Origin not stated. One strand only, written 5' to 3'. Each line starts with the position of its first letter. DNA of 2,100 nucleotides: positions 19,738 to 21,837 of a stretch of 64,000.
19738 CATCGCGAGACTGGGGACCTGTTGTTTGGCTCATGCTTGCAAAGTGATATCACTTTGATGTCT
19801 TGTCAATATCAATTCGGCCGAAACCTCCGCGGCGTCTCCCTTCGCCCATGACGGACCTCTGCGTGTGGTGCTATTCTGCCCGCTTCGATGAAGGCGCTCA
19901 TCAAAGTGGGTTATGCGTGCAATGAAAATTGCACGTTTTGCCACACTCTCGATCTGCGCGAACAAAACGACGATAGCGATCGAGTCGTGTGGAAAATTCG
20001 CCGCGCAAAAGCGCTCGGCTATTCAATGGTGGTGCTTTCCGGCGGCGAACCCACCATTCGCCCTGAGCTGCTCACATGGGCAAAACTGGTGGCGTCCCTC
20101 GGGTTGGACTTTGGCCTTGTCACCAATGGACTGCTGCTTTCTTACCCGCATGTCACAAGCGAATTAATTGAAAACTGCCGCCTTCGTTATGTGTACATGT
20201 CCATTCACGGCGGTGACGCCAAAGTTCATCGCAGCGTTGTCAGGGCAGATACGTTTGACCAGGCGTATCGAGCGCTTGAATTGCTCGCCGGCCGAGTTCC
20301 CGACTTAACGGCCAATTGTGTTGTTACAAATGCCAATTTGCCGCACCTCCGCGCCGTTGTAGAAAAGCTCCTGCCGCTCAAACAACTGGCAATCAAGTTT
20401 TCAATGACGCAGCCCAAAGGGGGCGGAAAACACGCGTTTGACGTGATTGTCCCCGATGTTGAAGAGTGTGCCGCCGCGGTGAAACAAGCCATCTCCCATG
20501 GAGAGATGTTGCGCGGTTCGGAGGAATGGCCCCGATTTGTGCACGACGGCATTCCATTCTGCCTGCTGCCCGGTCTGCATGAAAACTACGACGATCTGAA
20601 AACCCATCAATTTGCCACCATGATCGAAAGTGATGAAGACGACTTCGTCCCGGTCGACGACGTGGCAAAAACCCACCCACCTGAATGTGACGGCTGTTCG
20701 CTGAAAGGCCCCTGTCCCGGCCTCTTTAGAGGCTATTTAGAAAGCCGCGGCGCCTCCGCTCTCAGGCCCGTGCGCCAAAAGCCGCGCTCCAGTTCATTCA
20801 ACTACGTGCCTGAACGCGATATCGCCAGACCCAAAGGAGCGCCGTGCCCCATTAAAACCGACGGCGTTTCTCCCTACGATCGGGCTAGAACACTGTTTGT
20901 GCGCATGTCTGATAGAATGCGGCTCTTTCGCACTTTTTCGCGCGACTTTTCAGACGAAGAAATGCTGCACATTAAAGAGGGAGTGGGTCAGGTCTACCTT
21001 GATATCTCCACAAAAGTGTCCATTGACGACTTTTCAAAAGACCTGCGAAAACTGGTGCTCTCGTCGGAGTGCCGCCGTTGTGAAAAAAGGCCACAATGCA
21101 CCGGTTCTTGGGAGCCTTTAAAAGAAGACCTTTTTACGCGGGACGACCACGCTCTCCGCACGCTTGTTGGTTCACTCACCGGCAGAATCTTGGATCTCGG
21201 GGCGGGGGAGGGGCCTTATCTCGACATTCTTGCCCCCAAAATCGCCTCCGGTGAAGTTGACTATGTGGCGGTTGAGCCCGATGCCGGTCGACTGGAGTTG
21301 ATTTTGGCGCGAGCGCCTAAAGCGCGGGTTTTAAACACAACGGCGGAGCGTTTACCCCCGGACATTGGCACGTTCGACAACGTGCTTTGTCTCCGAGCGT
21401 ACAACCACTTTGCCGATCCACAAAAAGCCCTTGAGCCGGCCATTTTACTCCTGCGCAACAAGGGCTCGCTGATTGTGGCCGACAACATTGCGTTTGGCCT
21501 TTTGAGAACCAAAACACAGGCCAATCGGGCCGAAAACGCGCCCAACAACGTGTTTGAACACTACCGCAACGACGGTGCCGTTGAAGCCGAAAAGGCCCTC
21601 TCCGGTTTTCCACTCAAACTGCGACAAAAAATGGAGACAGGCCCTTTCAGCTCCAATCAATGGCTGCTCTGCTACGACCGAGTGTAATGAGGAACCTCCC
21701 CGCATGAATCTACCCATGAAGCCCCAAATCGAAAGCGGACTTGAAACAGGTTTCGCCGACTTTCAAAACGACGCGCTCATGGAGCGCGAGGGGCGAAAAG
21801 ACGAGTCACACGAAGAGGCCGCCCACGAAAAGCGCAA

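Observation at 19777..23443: Tandem paralogous radical-SAM/SPASM-like enzymes (one fused to a methyltransferase) behind a perfect 18-bp palindrome.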

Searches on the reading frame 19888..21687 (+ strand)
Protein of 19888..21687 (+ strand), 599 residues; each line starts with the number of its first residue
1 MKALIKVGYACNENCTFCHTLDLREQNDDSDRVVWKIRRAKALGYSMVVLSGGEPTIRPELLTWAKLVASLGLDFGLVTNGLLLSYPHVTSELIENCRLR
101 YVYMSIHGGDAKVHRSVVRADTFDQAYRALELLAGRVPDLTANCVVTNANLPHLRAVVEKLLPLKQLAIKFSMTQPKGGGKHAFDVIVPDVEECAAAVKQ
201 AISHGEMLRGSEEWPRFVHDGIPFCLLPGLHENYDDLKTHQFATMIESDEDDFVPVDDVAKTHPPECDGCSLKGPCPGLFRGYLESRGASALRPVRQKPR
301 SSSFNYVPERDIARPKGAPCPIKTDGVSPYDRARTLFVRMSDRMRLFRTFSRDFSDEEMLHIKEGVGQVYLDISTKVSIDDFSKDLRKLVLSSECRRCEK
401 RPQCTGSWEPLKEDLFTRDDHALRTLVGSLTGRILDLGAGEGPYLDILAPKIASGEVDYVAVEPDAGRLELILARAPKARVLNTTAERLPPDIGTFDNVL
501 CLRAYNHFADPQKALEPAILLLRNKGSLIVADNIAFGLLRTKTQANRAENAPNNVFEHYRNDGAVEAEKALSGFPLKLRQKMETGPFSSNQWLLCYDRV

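Call 3: search_protein_families(library=pfam, proteins=[window:19888-21687:+], max_evalue=0.01)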
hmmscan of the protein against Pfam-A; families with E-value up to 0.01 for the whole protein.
window:19888-21687:+ (599 aa): 6 families
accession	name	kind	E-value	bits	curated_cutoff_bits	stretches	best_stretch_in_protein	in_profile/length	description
PF04055.27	Radical_SAM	-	3.7e-19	69.9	29.5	1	6-146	2-150/166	Radical SAM superfamily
PF08241.18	Methyltransf_11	-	2.3e-09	38.2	21.2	1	435-530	1-95/95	Methyltransferase domain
PF13649.12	Methyltransf_25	-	4.6e-09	37.3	27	1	434-526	1-97/97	Methyltransferase domain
PF08242.18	Methyltransf_12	-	6.1e-08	33.7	30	1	435-527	1-97/98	Methyltransferase domain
PF13489.12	Methyltransf_23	-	2.2e-07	31.2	27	1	430-548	22-134/164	Methyltransferase domain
PF13847.12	Methyltransf_31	-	6.8e-05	23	27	1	433-533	6-112/145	Methyltransferase domain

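Call 4: search_protein_families(library=ncbifam, proteins=[window:19888-21687:+], max_evalue=0.01)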
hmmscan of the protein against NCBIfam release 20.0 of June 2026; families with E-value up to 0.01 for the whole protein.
window:19888-21687:+ (599 aa): 43 families (the best 25 are shown)
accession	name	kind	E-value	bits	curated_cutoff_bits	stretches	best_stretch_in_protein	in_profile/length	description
NF038332.1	rSAM_rare_HxsC4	exception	7e-30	104.3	500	1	5-295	18-335/335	radical SAM protein HxsC4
TIGR03977.1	rSAM_pair_HxsC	equivalog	9.1e-16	57.6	267.9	1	8-204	32-235/292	His-Xaa-Ser system radical SAM maturase HxsC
TIGR02668.1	moaA_archaeal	equivalog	4e-15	55.6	325.25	1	5-198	14-210/303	GTP 3',8-cyclase MoaA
TIGR02109.1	PQQ_syn_pqqE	equivalog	4.3e-15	55.5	381.35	1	2-207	8-215/358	pyrroloquinoline quinone biosynthesis protein PqqE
TIGR04251.1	SCM_rSAM_ScmF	equivalog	1e-13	51.5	400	1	11-184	14-192/353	SynChlorMet cassette radical SAM/SPASM protein ScmF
TIGR02495.1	NrdG2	equivalog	1.1e-13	51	131.15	1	11-134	26-151/193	anaerobic ribonucleoside-triphosphate reductase activating protein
NF045574.1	sacti_mat_StsB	exception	2.9e-13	49.5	625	1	10-161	105-256/466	StsB family radical SAM/SPASM domain sactipeptide maturase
TIGR04317.1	W_rSAM_matur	equivalog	3.3e-13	49.5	380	1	4-200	7-208/349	tungsten cofactor oxidoreductase radical SAM maturase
NF001199.0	PRK00164.2-1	equivalog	1.6e-12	47.2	231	1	5-132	16-144/308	GTP 3',8-cyclase MoaA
TIGR04545.1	rSAM_ahbD_hemeb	equivalog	5.9e-12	45.7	500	1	7-185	6-186/339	heme b synthase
TIGR03962.1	mycofact_rSAM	equivalog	6.3e-12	45.3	265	1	7-206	18-217/339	mycofactocin radical SAM maturase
TIGR04133.1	rSAM_w_lipo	hypoth_equivalog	3.6e-11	42.6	425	1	11-174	34-202/350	TIGR04133 family radical SAM/SPASM protein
NF045646.2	rSAM_Se_TrsS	equivalog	3.8e-11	42.2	490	1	3-134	88-223/441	radical SAM (seleno)protein TrsS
TIGR04051.1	rSAM_NirJ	equivalog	4.1e-11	42.4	515.45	1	10-159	11-161/354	heme d1 biosynthesis radical SAM protein NirJ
TIGR04250.1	SCM_rSAM_ScmE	equivalog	1.3e-10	40.8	400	1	5-163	7-167/358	SynChlorMet cassette radical SAM/SPASM protein ScmE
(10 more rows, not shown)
